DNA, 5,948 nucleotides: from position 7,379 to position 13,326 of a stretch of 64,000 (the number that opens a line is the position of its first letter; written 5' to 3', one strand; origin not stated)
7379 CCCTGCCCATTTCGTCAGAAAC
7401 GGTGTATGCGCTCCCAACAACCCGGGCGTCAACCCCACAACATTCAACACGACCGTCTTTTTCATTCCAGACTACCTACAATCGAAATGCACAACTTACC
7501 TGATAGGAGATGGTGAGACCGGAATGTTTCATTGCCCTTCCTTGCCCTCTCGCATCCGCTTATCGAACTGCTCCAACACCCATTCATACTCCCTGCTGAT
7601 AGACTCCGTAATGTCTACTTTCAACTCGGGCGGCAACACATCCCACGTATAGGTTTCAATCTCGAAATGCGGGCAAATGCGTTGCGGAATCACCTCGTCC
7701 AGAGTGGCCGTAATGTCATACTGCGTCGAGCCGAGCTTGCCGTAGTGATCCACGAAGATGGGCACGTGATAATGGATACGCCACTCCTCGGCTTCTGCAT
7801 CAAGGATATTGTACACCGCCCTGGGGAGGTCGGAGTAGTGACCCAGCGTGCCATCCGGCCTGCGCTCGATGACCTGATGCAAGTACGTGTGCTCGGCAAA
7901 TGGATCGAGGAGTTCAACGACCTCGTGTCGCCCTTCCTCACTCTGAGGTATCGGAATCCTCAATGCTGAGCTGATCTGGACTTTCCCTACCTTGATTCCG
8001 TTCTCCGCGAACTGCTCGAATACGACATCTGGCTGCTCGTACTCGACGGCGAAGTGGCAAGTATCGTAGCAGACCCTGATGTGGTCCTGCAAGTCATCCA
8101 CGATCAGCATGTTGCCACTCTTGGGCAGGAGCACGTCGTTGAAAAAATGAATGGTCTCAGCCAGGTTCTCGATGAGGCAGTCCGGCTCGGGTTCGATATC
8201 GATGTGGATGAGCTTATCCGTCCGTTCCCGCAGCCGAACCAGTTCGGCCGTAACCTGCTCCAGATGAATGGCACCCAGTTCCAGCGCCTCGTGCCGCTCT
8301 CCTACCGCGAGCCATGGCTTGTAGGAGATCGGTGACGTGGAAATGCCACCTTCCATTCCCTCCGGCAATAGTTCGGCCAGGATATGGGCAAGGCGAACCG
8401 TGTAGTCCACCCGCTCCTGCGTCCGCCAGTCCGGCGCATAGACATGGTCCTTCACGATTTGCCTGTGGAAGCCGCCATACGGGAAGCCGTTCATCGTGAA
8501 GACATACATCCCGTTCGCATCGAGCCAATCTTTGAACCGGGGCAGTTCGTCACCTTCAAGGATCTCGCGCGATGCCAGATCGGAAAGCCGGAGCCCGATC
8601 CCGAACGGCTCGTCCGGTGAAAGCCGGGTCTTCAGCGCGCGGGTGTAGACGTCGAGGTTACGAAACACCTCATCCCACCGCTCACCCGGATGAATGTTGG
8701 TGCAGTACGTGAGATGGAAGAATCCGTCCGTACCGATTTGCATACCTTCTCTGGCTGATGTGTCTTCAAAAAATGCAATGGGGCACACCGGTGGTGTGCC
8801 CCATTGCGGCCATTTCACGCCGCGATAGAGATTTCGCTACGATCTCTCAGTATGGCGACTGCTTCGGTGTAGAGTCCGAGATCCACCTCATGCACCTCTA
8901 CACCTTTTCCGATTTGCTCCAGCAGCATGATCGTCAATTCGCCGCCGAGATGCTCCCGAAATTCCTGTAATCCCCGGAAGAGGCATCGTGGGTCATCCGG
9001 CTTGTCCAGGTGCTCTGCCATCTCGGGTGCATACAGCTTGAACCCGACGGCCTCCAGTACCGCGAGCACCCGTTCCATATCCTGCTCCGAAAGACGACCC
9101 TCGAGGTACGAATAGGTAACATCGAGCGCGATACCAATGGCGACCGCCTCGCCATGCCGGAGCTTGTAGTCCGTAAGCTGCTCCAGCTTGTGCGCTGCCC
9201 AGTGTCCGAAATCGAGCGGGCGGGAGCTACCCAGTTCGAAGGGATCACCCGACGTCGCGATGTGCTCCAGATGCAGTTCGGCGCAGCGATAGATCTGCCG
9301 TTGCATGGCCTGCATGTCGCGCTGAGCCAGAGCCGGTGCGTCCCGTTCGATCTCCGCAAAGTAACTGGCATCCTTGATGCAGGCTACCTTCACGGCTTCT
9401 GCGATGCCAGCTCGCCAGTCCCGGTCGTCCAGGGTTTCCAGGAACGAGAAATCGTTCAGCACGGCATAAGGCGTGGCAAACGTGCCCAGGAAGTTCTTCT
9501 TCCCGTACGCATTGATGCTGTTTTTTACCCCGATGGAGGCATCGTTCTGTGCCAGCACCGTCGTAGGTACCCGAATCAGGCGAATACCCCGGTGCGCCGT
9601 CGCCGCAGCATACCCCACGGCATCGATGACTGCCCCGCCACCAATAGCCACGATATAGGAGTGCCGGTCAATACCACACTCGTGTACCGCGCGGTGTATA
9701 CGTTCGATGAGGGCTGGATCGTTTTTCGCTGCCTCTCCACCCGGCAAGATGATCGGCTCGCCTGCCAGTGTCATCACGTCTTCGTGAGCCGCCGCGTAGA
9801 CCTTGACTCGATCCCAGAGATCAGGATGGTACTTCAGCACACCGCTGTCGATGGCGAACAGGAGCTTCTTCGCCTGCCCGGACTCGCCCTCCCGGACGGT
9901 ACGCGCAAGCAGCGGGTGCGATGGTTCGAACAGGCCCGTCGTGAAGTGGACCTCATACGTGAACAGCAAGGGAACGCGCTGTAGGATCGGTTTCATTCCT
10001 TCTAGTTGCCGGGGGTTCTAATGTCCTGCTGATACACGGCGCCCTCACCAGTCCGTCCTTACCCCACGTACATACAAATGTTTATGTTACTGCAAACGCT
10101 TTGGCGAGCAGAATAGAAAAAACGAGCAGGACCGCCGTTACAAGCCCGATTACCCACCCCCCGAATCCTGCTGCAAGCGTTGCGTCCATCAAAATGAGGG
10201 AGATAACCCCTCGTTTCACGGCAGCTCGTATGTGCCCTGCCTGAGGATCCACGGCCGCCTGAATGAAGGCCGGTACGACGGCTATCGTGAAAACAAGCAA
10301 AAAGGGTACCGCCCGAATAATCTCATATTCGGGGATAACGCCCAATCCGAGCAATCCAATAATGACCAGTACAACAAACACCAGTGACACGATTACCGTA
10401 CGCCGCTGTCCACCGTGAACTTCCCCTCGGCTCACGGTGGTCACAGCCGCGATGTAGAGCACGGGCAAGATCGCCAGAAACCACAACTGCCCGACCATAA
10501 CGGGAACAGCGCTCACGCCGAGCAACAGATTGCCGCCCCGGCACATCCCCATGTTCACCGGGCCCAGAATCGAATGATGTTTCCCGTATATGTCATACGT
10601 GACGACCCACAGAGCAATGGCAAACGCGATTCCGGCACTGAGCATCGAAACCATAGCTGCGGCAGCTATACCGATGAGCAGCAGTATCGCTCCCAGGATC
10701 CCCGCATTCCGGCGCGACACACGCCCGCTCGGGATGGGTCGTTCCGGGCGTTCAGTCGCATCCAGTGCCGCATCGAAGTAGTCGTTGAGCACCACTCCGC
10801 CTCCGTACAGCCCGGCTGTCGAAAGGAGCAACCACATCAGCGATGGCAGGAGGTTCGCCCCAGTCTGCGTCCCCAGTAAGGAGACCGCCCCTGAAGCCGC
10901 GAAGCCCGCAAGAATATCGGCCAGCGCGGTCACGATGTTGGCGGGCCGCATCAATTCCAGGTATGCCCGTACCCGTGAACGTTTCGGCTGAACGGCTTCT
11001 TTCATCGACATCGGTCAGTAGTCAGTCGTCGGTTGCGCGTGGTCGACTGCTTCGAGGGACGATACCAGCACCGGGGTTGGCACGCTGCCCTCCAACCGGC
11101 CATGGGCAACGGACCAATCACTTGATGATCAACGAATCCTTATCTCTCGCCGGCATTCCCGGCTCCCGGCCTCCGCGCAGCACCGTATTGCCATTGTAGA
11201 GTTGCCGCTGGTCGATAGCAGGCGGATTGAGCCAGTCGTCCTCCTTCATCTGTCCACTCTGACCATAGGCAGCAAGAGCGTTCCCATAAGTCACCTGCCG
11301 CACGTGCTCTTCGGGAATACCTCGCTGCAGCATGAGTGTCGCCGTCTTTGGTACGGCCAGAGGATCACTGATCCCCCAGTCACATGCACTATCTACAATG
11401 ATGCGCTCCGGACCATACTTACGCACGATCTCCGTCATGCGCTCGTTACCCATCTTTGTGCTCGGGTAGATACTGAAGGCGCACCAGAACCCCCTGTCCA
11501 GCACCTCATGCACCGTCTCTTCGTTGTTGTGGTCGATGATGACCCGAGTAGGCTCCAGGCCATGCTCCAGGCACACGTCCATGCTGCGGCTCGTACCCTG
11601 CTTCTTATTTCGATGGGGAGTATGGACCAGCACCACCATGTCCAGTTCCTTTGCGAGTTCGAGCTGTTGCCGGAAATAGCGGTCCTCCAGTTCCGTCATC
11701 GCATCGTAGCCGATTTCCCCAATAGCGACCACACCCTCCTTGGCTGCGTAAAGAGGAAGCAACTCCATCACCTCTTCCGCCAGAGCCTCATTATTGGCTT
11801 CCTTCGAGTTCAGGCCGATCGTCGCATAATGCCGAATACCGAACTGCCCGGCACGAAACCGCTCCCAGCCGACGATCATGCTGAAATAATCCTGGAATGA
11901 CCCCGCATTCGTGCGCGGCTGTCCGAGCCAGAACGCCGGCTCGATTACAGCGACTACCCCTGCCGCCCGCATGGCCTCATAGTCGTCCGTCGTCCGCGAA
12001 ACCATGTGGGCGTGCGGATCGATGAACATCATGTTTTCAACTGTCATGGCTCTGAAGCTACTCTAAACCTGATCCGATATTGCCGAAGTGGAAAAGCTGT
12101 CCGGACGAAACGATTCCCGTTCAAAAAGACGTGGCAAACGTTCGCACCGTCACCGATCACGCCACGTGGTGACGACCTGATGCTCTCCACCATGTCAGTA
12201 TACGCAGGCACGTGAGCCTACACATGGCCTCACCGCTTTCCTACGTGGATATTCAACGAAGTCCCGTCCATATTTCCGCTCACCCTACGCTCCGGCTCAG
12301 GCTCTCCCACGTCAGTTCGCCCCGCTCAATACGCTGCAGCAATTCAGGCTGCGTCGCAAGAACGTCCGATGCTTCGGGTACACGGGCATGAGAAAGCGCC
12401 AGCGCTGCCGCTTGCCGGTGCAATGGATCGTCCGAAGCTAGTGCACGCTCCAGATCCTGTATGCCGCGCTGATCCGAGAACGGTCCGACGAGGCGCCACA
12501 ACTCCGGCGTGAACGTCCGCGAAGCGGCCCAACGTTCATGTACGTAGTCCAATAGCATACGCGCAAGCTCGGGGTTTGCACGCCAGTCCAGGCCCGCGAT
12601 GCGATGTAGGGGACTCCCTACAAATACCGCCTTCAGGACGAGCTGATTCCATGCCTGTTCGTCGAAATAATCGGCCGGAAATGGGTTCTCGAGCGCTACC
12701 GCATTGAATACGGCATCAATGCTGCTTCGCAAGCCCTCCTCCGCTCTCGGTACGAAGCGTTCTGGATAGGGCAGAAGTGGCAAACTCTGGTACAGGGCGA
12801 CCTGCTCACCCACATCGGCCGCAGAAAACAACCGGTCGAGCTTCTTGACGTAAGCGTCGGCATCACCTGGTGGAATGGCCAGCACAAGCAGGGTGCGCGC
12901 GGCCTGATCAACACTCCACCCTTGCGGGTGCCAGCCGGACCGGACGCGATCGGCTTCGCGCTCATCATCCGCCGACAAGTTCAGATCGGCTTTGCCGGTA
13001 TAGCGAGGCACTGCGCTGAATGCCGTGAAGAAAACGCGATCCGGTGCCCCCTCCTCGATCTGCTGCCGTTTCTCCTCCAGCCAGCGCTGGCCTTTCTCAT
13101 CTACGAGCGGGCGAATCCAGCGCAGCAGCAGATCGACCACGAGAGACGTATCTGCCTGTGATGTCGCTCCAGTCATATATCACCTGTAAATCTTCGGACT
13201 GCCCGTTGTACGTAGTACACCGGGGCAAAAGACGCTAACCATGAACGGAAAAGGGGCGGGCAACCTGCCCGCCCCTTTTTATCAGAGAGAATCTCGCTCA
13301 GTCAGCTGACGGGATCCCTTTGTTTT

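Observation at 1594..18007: The ebo cluster is sandwiched between two paralogous exported ThuA / PQQ-type dehydrogenase loci with a dedicated cytochrome c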

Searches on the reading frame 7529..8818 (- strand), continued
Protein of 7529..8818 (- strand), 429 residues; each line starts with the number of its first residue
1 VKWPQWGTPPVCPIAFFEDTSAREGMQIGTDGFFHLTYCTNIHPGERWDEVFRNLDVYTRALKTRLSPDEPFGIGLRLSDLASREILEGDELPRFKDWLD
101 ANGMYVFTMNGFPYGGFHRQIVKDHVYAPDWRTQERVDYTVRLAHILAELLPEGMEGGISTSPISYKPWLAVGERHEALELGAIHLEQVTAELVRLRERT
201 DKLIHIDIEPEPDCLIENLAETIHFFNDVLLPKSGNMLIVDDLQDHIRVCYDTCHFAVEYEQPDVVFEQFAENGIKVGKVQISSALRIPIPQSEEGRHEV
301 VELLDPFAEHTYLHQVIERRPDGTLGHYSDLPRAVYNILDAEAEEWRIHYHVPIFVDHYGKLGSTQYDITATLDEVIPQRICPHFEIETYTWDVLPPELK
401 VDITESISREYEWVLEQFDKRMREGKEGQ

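Call 60: search_protein_families(library=pfam, proteins=[L030:4980-8432:+, L031:15490-18924:-, L060:2854-6366:-, L058:3745-4152:+, L063:5369-5812:+], max_evalue=0.001)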
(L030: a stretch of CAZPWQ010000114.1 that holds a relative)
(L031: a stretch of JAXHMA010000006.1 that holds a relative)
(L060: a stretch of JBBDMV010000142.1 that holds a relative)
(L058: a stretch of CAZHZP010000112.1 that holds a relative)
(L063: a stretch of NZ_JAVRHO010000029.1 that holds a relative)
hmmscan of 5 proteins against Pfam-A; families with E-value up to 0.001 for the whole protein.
L030:4980-8432:+ (1151 aa): 11 families
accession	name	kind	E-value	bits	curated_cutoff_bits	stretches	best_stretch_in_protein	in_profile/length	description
PF13646.12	HEAT_2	-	8.6e-37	125.7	27.7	4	617-684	2-67/88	HEAT repeats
PF23500.1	DUF7133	-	6.2e-28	98.6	27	1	66-480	4-348/385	Domain of unknown function (DUF7133)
PF02985.28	HEAT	-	3.7e-21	73.6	23.5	0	619-641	5-27/31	HEAT repeat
PF13513.12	HEAT_EZ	-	1.1e-09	39.1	27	0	615-641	29-55/55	HEAT-like repeat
PF00034.26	Cytochrom_C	-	1.6e-07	33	21.3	0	1017-1072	1-53/90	Cytochrome c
PF03130.22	HEAT_PBS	-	7.5e-06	26.4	20.9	0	631-655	2-26/27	PBS lyase HEAT-like repeat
PF12717.13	Cnd1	-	7.6e-06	26.5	26.4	0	888-968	22-111/162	non-SMC mitotic condensation complex subunit 1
PF13442.11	Cytochrome_CBB3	-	1e-05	26.2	27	0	1017-1082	3-57/68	Cytochrome C oxidase, cbb3-type, subunit III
PF00514.29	Arm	-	0.00011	22.6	20.6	0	619-640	17-38/41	Armadillo/beta-catenin-like repeat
PF13251.12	DUF4042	-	0.0002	21.6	27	0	852-885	36-69/182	Domain of unknown function (DUF4042)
PF18991.6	DUF5724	-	0.00076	18.1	25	0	823-923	460-562/1214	Family of unknown function (DUF5724)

L031:15490-18924:- (1145 aa): 8 families
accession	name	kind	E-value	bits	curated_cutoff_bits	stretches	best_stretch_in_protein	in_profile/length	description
PF13646.12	HEAT_2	-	2.4e-35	121.1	27.7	3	573-650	1-79/88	HEAT repeats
PF23500.1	DUF7133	-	8e-27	95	27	1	65-470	10-348/385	Domain of unknown function (DUF7133)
PF02985.28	HEAT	-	4.3e-14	51.7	23.5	0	574-595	3-24/31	HEAT repeat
PF00034.26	Cytochrom_C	-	5.8e-08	34.4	21.3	1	1006-1063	1-55/90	Cytochrome c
PF03130.22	HEAT_PBS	-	1.5e-05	25.5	20.9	0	618-643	1-26/27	PBS lyase HEAT-like repeat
PF12717.13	Cnd1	-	0.00052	20.5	26.4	0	875-912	20-61/162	non-SMC mitotic condensation complex subunit 1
PF13442.11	Cytochrome_CBB3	-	0.00063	20.5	27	0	1005-1053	2-40/68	Cytochrome C oxidase, cbb3-type, subunit III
PF25767.1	ARM_TBCD_2nd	-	0.00069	19.5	29.7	0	583-749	58-229/245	Tubulin-specific chaperone D-like, ARM repeats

L060:2854-6366:- (1171 aa): 10 families
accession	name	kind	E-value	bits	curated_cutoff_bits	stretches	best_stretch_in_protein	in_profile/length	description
PF13646.12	HEAT_2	-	1.2e-38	131.7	27.7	5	601-676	3-79/88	HEAT repeats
PF23500.1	DUF7133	-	3.7e-27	96.1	27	1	92-496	11-348/385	Domain of unknown function (DUF7133)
PF02985.28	HEAT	-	2.8e-18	64.7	23.5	0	633-656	5-28/31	HEAT repeat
PF13513.12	HEAT_EZ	-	2.8e-08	34.5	27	0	596-622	27-53/55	HEAT-like repeat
PF00514.29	Arm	-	3.6e-08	33.6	20.6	0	597-618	12-33/41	Armadillo/beta-catenin-like repeat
PF12717.13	Cnd1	-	4.3e-08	33.8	26.4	0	598-658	22-88/162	non-SMC mitotic condensation complex subunit 1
PF00034.26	Cytochrom_C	-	5.6e-06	28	21.3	0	1045-1164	10-89/90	Cytochrome c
PF13442.11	Cytochrome_CBB3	-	1.8e-05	25.4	27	0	1126-1161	36-68/68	Cytochrome C oxidase, cbb3-type, subunit III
PF07995.17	GSDH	-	5.3e-05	23.1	25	1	272-493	112-322/332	Glucose / Sorbosone dehydrogenase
PF03130.22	HEAT_PBS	-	0.00013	22.6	20.9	0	581-608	2-27/27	PBS lyase HEAT-like repeat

L058:3745-4152:+ (136 aa): 1 family
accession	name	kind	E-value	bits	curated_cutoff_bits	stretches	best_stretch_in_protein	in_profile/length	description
PF15071.11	TMEM220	-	1.3e-22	80.8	27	1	16-116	1-99/100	Transmembrane family 220, helix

L063:5369-5812:+ (148 aa): 1 family
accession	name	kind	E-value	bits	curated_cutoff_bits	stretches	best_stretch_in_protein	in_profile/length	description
PF15071.11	TMEM220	-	2.3e-23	83.2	27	1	35-135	1-99/100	Transmembrane family 220, helix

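Call 91: search_protein_families(library=pfam, proteins=[L037:7353-8456:-, L037:7449-8096:+, L031:11917-13518:-, L031:11270-11920:-], max_evalue=0.001)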
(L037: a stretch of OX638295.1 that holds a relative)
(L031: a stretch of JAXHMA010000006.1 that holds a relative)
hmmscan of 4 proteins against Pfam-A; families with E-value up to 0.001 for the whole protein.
L037:7353-8456:- (367 aa): 4 families
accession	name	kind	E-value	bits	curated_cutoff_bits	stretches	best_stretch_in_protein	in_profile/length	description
PF13776.11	DUF4172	-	9.5e-34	116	25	1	5-86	1-82/82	Domain of unknown function (DUF4172)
PF02661.23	Fic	-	3.8e-14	53.7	24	1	115-226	1-93/93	Fic/DOC family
PF08220.18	HTH_DeoR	-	0.00021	21.4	21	1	320-362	12-54/57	DeoR-like helix-turn-helix domain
PF22168.2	DIP2311-like_C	-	0.00031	21.4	27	1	321-366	18-62/63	Transcriptional regulator DIP2311-like, C-terminal domain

L037:7449-8096:+ (215 aa): 0 families

L031:11917-13518:- (533 aa): 2 families
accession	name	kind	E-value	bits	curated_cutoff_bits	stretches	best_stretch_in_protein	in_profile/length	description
PF13517.12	FG-GAP_3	-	7.8e-38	129.3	26.9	5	364-431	1-61/61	FG-GAP-like repeat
PF01839.29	FG-GAP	-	1.1e-16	60.7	22.1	0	416-435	5-24/37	FG-GAP repeat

L031:11270-11920:- (216 aa): 3 families
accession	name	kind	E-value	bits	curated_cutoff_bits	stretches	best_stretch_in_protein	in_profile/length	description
PF07593.17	UnbV_ASPIC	-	4.3e-14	52.6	23.4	1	119-187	1-65/68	ASPIC and UnbV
PF13517.12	FG-GAP_3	-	1.3e-12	48.6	26.9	1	11-78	1-60/61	FG-GAP-like repeat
PF01839.29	FG-GAP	-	0.00015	22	22.1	0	9-26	7-24/37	FG-GAP repeat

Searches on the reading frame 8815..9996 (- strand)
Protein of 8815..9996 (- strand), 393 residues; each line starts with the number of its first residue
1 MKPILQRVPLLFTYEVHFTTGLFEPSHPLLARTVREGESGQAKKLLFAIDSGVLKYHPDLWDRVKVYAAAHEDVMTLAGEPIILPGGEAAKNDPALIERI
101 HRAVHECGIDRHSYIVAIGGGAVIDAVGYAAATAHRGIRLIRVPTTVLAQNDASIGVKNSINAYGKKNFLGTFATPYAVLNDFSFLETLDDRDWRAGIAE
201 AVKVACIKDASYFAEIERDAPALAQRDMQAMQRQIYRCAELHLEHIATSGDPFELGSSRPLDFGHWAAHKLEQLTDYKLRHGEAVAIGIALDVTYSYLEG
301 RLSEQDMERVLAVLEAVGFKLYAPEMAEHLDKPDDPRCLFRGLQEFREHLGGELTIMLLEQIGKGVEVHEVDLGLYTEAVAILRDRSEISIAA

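Call 3: search_protein_families(library=pfam, proteins=[window:8815-9996:-], max_evalue=0.001)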
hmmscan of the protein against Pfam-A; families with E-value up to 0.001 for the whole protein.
window:8815-9996:- (393 aa): 4 families
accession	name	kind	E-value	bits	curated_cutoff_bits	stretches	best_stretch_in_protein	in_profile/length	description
PF01761.26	DHQ_synthase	-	5.9e-36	123.1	24.2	1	82-195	2-114/115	3-dehydroquinate synthase N-terminal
PF24621.2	DHQS_C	-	8.8e-32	110.5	27.6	1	197-323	1-126/144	3-dehydroquinate synthase C-terminal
PF13685.12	Fe-ADH_2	-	9.2e-07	29.4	28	1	97-186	60-145/149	Iron-containing alcohol dehydrogenase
PF00465.25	Fe-ADH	-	4.1e-05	23.7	31.3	1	97-147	66-131/168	Iron-containing alcohol dehydrogenase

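Call 5: search_protein_families(library=ncbifam, proteins=[window:8815-9996:-], max_evalue=0.001)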
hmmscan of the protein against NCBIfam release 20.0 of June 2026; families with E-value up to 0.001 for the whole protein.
window:8815-9996:- (393 aa): 8 families
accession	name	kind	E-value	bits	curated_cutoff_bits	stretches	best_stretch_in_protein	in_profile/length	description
NF004852.0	PRK06203.1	equivalog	4.8e-177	588.9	333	1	2-388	12-396/407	3-dehydroquinate synthase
TIGR01357.1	aroB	equivalog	1.8e-66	224.7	305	1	41-371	20-334/344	3-dehydroquinate synthase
TIGR04425.1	P_lya_rel_AroB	hypoth_equivalog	4.2e-49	167.4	400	1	66-317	39-285/348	AroB-related putative sugar phosphate phospholyase (cyclizing)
NF010627.0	PRK14021.1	equivalog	5.8e-33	114.1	565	1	82-320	241-485/542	bifunctional shikimate kinase/3-dehydroquinate synthase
NF010556.0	PRK13951.1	equivalog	1.3e-32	113.3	560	1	80-317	207-437/492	bifunctional shikimate kinase AroK/3-dehydroquinate synthase AroB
NF002022.0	PRK00843.1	equivalog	3.4e-12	46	413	1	93-325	69-304/350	NAD(P)-dependent glycerol-1-phosphate dehydrogenase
NF041822.1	daptide_DH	equivalog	7.4e-05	21.8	300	0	109-134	52-77/363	daptide-type RiPP biosynthesis dehydogenase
NF006941.0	PRK09423.1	subfamily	0.00017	20.5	336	0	98-201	71-172/367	glycerol dehydrogenase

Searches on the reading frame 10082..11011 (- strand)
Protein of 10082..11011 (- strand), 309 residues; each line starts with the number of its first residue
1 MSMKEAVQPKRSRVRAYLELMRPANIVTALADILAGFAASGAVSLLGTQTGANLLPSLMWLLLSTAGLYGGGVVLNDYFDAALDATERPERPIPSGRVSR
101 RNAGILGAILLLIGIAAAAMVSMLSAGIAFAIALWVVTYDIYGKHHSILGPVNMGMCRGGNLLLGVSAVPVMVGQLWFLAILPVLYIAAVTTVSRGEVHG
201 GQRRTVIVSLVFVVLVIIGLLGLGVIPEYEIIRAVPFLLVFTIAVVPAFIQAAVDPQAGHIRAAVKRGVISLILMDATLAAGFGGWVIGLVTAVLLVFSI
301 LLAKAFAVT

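Call 3: search_protein_families(library=pfam, proteins=[window:10082-11011:-], max_evalue=0.001)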
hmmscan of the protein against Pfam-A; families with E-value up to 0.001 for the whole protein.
window:10082-11011:- (309 aa): 1 family
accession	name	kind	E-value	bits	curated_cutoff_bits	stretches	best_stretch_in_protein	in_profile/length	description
PF01040.23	UbiA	-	1.3e-20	74.2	34.2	1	42-224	6-197/250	UbiA prenyltransferase family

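Call 5: search_protein_families(library=ncbifam, proteins=[window:10082-11011:-], max_evalue=0.001)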
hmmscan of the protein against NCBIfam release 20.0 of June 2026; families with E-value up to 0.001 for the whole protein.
window:10082-11011:- (309 aa): 18 families
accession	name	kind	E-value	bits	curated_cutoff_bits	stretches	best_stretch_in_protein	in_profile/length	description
NF035940.1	prenyl_rel_EboC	equivalog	1.6e-118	395.4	250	1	16-309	1-292/292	UbiA-like protein EboC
NF045897.1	SCO3242_trans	equivalog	7.1e-46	157.1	260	1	16-309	1-287/287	SCO3242 family prenyltransferase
NF009521.0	PRK12882.1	equivalog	2.6e-23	82.6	296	1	12-195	3-174/280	geranylgeranylglycerol-phosphate geranylgeranyltransferase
NF009523.0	PRK12884.1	equivalog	9.1e-23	80.8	269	1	12-185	2-166/279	prenyltransferase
NF005742.0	PRK07566.1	equivalog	2.1e-17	63.2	313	1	4-157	19-170/315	chlorophyll synthase ChlG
NF009058.0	PRK12392.1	subfamily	2.6e-14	53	494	1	11-128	11-124/333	bacteriochlorophyll c synthase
NF009522.0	PRK12883.1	equivalog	7e-13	48.7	353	1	14-169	3-150/279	geranylgeranylglycerol-phosphate geranylgeranyltransferase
TIGR01476.1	chlor_syn_BchG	subfamily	4.2e-12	46.1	212.3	1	15-160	1-146/283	(bacterio)chlorophyll synthase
TIGR02056.1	ChlG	equivalog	5.6e-12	45.9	436.45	1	2-131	4-128/306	chlorophyll synthase ChlG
TIGR01473.1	cyoE_ctaB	equivalog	8.6e-12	45.4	210.3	1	16-150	2-133/281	heme o synthase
TIGR01474.1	ubiA_proteo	equivalog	2.5e-09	37.1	275.45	1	17-190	4-171/282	4-hydroxybenzoate octaprenyltransferase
NF003349.0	PRK04375.1-2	equivalog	2.5e-07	30.2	246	1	6-170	17-177/318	heme o synthase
NF009513.0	PRK12872.1-3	equivalog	6e-07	29.3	288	1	14-150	12-147/293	prenyltransferase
TIGR01475.1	ubiA_other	subfamily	5.4e-06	26.1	180.8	1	14-190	2-174/282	UbiA-like polyprenyltransferase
NF006088.0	PRK08238.1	equivalog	1e-05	24.4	351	1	5-187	183-359/482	UbiA family prenyltransferase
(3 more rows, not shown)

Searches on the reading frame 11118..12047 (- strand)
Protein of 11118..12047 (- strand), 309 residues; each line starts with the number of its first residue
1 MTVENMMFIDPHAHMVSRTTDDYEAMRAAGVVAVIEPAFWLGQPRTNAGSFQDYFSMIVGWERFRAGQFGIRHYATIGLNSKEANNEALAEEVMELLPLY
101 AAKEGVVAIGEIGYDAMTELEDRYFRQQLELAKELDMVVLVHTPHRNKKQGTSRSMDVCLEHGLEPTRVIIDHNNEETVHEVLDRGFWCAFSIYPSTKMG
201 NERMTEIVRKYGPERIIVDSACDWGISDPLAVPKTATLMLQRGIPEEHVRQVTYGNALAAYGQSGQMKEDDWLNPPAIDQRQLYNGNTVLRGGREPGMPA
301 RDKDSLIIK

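Call 3: search_protein_families(library=pfam, proteins=[window:11118-12047:-], max_evalue=0.001)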
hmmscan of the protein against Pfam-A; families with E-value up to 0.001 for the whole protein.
window:11118-12047:- (309 aa): 1 family
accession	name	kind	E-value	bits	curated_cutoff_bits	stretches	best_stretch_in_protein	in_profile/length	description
PF01026.27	TatD_DNase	-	4.1e-18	66.1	27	1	9-261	1-252/253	TatD related DNase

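Call 5: search_protein_families(library=ncbifam, proteins=[window:11118-12047:-], max_evalue=0.001)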
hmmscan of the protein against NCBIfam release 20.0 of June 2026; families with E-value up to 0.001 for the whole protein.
window:11118-12047:- (309 aa): 3 families
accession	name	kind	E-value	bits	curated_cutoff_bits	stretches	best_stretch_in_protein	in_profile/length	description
TIGR00010.1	TIGR00010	subfamily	9.5e-12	44.9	206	1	72-224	54-205/253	YchF/TatD family DNA exonuclease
NF008075.0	PRK10812.1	equivalog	1.8e-06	27.4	438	1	96-223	79-207/265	metal-dependent hydrolase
NF007745.0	PRK10425.1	equivalog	0.00036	19.9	395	1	74-144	56-129/260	3'-5' ssDNA/RNA exonuclease TatD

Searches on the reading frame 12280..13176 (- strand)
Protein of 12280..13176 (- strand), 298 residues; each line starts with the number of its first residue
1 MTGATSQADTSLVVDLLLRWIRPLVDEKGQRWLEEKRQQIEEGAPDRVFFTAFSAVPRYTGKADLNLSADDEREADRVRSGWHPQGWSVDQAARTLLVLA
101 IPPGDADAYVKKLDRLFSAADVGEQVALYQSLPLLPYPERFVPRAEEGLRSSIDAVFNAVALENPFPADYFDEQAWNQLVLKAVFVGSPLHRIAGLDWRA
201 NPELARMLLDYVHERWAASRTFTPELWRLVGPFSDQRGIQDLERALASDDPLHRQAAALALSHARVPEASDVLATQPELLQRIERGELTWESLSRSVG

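Call 3: search_protein_families(library=pfam, proteins=[window:12280-13176:-], max_evalue=0.001)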
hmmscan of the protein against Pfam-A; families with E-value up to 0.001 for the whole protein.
window:12280-13176:- (298 aa): 1 family
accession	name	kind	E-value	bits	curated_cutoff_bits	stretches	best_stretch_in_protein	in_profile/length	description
PF13646.12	HEAT_2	-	0.00016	22.3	27.7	1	231-274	25-68/88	HEAT repeats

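Call 5: search_protein_families(library=ncbifam, proteins=[window:12280-13176:-], max_evalue=0.001)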
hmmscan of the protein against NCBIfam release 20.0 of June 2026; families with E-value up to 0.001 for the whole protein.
window:12280-13176:- (298 aa): 2 families
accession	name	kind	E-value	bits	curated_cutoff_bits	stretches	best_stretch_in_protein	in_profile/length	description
NF035937.1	EboA_family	subfamily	4.5e-103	343.8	320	1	14-231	2-219/219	EboA family metabolite traffic protein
NF035938.1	EboA_domain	domain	7.1e-55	185.1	50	1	90-230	1-140/140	EboA domain-containing protein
